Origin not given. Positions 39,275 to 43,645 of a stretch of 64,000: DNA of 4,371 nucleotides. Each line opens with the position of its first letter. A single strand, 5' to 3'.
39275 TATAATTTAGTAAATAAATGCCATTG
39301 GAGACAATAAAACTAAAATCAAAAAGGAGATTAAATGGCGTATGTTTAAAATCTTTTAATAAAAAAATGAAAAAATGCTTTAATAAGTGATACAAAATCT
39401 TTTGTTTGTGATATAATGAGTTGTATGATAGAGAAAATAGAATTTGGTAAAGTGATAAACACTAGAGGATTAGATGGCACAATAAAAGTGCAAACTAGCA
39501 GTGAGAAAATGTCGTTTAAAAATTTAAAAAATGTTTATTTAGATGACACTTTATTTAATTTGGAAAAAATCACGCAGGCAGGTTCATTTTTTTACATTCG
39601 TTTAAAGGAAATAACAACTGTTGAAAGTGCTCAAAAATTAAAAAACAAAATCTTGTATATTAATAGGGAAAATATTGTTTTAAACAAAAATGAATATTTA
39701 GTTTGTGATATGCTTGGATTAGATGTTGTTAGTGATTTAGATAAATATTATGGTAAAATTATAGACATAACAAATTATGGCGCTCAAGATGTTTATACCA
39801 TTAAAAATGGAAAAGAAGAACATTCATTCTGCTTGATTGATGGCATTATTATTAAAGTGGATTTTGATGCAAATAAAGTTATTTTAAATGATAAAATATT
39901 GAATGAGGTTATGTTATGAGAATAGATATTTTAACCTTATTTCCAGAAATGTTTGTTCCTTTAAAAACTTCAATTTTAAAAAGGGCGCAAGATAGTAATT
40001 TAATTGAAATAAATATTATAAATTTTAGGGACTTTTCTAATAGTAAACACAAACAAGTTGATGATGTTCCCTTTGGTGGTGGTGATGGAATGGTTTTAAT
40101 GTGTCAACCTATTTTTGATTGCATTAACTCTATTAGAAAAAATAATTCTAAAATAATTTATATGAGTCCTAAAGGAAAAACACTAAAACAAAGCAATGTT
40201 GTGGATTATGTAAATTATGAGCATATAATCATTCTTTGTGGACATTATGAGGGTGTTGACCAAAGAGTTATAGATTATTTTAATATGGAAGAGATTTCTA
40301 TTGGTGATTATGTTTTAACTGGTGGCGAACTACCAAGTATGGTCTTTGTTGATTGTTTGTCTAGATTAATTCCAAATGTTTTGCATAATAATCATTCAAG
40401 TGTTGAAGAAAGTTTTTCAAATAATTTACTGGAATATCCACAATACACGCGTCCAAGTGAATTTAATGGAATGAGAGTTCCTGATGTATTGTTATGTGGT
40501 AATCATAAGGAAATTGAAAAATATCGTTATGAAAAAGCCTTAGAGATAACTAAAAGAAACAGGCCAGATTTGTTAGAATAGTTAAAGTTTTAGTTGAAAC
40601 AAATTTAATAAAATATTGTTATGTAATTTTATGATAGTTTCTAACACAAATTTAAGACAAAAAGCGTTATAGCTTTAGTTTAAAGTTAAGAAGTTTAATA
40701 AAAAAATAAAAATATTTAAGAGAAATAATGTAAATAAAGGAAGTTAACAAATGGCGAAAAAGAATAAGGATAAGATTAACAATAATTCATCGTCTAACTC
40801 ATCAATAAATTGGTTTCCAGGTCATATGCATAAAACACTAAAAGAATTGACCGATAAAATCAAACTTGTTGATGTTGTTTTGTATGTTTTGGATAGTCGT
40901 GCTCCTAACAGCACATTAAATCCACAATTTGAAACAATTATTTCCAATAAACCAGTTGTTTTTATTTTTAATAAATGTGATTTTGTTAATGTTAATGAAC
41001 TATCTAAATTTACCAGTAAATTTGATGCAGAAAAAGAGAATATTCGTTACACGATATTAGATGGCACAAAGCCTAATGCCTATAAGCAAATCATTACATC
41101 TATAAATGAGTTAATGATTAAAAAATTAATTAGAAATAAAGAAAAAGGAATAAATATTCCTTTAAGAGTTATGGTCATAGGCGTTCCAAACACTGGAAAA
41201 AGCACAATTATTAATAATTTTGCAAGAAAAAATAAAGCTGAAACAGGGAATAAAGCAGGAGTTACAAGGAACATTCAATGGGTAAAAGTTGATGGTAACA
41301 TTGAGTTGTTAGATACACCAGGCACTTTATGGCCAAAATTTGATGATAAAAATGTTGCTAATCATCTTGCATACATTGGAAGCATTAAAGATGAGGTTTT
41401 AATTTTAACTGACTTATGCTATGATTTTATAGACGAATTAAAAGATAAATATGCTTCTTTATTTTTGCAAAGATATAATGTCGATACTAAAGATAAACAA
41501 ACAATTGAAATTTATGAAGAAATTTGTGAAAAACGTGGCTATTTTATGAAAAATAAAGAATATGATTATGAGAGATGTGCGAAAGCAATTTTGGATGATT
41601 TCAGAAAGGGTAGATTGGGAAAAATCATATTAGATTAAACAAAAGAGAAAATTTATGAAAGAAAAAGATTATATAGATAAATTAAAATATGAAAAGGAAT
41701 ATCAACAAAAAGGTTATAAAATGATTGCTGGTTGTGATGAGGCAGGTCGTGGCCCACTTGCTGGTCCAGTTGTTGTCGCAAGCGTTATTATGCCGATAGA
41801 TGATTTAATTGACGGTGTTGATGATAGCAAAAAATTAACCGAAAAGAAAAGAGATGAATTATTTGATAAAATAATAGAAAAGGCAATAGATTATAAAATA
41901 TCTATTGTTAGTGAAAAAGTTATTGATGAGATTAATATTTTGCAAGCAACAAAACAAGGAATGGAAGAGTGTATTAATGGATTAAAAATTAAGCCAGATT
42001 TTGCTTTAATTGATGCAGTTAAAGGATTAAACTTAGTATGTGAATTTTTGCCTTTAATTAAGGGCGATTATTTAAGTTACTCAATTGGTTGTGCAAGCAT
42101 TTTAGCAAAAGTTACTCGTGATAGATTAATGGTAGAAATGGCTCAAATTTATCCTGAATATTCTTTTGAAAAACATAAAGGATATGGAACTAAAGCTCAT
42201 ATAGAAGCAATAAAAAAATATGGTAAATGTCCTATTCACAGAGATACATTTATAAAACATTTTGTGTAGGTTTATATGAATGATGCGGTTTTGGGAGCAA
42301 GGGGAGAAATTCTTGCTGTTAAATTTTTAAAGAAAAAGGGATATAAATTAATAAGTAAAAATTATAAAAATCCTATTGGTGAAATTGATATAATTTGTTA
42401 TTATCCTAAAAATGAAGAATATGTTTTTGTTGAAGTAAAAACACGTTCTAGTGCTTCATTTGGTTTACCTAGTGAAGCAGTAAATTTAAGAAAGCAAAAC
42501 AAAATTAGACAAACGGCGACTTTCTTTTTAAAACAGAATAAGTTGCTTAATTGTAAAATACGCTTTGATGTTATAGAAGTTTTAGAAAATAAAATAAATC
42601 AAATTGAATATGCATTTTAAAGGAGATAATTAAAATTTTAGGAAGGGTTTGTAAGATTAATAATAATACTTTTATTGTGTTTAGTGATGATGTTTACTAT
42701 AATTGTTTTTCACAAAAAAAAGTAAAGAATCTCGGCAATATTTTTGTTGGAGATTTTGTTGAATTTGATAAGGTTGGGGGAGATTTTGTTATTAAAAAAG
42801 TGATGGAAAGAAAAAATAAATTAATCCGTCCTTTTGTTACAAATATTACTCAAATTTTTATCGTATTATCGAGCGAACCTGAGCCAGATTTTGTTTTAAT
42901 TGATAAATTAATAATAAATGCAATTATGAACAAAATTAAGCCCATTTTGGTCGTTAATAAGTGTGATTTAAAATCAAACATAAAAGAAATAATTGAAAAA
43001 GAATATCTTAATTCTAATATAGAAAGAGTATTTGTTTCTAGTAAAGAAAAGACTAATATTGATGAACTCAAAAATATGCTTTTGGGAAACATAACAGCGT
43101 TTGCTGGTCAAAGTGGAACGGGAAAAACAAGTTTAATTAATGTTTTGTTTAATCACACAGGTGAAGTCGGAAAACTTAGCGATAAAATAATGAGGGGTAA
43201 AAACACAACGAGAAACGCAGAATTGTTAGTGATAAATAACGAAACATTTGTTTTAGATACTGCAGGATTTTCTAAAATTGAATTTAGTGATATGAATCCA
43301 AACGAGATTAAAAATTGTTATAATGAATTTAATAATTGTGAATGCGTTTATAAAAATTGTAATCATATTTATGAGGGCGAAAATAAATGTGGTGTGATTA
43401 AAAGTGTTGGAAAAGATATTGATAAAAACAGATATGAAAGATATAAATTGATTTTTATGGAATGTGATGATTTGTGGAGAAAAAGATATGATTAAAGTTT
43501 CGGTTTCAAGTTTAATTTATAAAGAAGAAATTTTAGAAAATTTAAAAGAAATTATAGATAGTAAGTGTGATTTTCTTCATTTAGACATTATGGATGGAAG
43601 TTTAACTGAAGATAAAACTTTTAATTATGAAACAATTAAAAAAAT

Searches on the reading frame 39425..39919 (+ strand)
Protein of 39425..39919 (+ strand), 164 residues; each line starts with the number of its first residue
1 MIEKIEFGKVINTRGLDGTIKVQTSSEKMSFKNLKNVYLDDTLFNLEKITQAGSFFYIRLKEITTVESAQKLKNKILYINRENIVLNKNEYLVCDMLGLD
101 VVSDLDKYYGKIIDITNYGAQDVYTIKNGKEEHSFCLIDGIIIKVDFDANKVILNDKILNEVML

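Call 5: search_protein_families(library=ncbifam, proteins=[window:39425-39919:+])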
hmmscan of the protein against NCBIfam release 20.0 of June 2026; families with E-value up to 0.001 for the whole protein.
window:39425-39919:+ (164 aa): 5 families
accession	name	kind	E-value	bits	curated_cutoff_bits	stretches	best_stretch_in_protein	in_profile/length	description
TIGR02273.1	16S_RimM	equivalog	9.1e-26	90.2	66.2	1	6-156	3-162/166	ribosome maturation factor RimM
NF011186.0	PRK14592.1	equivalog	1.6e-11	44.3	190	1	5-155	6-161/171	16S rRNA-processing protein RimM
NF010403.0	PRK13829.1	equivalog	6.2e-11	42.1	145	1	3-138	6-142/177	16S rRNA-processing protein RimM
NF011184.0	PRK14590.1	equivalog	1.1e-07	31.5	189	1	5-133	6-145/176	16S rRNA-processing protein RimM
NF011185.0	PRK14591.1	equivalog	1.9e-07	31.3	223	1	49-155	57-164/169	16S rRNA-processing protein RimM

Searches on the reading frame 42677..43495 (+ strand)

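Call 52: search_protein_families(library=pfam, proteins=[window:42677-43495:+], max_evalue=0.01)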
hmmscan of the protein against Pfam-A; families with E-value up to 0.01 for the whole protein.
window:42677-43495:+ (272 aa): 7 families
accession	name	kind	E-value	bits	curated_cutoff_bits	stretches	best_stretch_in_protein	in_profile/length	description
PF03193.22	RsgA_GTPase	-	2e-39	135.6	30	1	42-203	1-173/174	RsgA GTPase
PF01926.29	MMR_HSR1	-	2.1e-06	28.3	21.9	1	141-223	3-78/113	50S ribosome-binding GTPase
PF16897.10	MMR_HSR1_Xtn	-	0.00012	22.4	35.2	1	85-135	54-100/106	C-terminal region of MMR_HSR1 domain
PF00009.33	GTP_EFTU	-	0.00045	20.3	26.5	0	79-137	114-184/188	Elongation factor Tu GTP binding domain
PF00005.33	ABC_tran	-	0.0015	19.6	25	1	137-183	11-61/137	ABC transporter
PF02421.24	FeoB_N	-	0.0032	17.5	27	0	141-172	4-35/156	Ferrous iron transport protein B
PF06599.16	DUF1139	-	0.0051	16.7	25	1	57-160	119-219/309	Protein of unknown function (DUF1139)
